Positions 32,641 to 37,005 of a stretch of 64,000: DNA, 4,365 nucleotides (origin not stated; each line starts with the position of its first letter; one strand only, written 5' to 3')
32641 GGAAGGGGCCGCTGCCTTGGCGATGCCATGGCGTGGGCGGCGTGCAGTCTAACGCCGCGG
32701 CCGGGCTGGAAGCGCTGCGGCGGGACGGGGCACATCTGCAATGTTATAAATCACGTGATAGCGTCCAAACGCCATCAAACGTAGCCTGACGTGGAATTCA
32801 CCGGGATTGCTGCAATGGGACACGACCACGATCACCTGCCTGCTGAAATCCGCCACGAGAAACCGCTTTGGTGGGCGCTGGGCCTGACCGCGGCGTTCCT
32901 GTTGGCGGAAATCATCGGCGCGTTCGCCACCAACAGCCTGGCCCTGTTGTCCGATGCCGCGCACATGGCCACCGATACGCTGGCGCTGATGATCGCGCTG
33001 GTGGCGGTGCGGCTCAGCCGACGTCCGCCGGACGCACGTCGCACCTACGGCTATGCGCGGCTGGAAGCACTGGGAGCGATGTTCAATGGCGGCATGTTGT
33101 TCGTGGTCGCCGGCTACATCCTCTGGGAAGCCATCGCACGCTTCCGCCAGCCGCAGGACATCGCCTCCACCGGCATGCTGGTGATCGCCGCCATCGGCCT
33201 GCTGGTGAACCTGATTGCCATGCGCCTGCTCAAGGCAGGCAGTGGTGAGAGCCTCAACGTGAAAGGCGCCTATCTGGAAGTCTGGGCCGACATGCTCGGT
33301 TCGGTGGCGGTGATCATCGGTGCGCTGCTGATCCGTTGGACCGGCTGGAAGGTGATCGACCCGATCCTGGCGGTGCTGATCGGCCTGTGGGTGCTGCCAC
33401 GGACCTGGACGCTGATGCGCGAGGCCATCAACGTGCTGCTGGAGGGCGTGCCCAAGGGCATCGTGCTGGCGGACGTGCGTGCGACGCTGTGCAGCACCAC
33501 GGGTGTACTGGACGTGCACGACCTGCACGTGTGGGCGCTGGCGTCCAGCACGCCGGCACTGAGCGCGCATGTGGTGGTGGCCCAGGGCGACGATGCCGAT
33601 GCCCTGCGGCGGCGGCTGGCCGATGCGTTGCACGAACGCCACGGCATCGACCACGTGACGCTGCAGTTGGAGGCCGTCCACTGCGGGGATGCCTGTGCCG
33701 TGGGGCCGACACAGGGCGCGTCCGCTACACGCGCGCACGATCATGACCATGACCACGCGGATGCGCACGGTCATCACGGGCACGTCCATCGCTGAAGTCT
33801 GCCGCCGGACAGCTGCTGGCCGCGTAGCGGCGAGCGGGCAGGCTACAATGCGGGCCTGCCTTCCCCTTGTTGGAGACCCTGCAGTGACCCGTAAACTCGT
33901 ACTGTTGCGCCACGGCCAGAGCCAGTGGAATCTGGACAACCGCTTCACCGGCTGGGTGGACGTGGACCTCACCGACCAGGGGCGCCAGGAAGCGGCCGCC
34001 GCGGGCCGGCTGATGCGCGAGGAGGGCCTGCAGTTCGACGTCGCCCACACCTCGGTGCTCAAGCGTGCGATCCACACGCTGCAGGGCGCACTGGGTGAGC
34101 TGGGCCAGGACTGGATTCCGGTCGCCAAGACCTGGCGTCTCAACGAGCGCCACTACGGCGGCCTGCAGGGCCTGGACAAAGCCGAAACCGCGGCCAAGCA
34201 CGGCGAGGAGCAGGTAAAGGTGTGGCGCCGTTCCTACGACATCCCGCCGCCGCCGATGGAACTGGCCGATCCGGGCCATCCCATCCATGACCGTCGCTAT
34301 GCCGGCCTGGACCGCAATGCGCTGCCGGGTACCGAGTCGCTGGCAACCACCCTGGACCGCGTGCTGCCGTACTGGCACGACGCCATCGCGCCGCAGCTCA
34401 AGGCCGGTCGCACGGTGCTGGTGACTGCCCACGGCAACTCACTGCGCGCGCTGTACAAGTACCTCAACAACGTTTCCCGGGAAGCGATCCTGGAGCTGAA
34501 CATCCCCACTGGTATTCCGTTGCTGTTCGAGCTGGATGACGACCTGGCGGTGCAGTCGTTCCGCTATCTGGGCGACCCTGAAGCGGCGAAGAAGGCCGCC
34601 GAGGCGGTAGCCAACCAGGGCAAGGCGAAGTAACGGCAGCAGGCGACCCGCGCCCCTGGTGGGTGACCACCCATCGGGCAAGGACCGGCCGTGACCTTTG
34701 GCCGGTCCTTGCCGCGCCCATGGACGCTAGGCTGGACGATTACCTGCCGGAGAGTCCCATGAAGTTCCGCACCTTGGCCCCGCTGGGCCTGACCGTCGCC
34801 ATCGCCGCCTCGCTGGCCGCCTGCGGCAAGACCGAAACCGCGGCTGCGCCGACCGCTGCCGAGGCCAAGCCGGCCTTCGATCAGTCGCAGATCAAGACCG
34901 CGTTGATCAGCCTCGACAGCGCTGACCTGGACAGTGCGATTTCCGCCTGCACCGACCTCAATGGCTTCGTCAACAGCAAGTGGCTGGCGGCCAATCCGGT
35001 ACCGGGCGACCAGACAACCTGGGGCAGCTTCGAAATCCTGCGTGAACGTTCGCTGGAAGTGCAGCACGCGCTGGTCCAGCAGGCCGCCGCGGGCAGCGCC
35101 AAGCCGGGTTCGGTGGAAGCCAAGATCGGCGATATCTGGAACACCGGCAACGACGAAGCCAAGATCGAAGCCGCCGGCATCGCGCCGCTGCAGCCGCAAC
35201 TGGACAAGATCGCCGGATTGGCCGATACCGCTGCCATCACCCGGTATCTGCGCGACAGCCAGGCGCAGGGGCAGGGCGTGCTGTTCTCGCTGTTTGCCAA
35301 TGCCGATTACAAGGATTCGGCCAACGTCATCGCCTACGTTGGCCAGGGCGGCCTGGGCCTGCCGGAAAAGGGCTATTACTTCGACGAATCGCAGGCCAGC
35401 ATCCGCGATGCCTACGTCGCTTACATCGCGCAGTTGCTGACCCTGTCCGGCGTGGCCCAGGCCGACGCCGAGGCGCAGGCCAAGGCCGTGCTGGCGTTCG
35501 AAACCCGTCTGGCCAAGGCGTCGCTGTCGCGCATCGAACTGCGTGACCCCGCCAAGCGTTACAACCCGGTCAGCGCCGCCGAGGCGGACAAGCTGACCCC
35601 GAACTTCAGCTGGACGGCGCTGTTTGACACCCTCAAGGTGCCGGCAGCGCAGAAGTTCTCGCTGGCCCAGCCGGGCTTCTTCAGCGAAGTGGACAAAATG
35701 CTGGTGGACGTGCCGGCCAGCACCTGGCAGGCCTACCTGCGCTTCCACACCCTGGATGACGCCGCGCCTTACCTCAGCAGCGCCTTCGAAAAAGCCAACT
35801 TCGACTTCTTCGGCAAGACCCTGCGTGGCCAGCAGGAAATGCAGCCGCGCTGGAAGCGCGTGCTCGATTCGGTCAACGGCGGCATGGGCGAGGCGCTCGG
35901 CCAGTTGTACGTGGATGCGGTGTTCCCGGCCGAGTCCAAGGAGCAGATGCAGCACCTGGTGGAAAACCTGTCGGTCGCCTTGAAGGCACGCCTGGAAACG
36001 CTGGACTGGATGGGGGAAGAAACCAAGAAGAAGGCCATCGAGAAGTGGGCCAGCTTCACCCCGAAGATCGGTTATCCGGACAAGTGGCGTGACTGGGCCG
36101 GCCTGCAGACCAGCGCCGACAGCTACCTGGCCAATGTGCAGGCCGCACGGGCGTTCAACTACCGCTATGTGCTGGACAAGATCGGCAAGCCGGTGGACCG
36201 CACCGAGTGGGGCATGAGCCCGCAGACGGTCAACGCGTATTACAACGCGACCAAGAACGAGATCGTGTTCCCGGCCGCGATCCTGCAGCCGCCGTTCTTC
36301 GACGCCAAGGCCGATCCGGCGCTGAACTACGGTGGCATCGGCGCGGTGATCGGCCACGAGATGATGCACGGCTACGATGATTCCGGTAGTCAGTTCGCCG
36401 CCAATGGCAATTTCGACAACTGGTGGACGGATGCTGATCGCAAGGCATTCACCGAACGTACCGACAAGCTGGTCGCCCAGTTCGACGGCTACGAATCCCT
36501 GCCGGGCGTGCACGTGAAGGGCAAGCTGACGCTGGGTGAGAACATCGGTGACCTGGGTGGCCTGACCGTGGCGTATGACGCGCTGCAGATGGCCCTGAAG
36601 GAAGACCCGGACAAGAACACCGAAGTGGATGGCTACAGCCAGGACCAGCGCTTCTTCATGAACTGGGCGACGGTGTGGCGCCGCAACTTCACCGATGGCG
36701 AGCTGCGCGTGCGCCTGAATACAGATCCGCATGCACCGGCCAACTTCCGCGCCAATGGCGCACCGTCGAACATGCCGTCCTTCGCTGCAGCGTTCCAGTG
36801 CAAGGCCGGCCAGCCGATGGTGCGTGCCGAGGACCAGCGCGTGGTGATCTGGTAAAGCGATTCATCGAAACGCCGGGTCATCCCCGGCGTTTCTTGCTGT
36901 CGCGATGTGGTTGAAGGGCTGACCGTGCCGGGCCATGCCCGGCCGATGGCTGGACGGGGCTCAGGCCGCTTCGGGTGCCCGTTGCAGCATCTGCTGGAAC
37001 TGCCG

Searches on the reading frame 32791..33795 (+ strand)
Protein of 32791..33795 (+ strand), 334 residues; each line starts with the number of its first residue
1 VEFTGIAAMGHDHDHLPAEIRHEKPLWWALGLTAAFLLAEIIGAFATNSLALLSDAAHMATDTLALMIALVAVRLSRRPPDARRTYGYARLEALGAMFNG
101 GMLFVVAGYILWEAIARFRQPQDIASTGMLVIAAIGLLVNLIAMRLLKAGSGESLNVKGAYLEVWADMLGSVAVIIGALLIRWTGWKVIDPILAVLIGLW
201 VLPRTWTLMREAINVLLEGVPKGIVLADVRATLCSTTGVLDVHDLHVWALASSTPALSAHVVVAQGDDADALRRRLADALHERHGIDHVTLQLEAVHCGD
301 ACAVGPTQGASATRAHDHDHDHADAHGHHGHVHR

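Call 45: search_protein_families(library=pfam, proteins=[window:32791-33795:+], max_evalue=0.0001)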
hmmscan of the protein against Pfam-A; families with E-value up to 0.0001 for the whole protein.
window:32791-33795:+ (334 aa): 2 families
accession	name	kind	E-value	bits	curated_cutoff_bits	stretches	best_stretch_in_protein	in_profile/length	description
PF01545.26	Cation_efflux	-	3.9e-45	154.5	26.6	1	27-217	2-198/198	Cation efflux family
PF16916.11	ZT_dimer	-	3.8e-15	56.1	26.7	1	221-294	1-76/78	Dimerisation domain of Zinc Transporter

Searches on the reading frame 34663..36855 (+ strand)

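Call 45: search_protein_families(library=pfam, proteins=[window:34663-36855:+], max_evalue=0.0001)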
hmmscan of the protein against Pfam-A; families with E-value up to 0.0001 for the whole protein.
window:34663-36855:+ (730 aa): 2 families
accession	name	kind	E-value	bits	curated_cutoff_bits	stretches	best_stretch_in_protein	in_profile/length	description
PF05649.18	Peptidase_M13_N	-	3.4e-118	395.8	32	1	96-472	2-381/381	Peptidase family M13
PF01431.27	Peptidase_M13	-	9.6e-71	238.1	24.5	1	524-727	1-205/205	Peptidase family M13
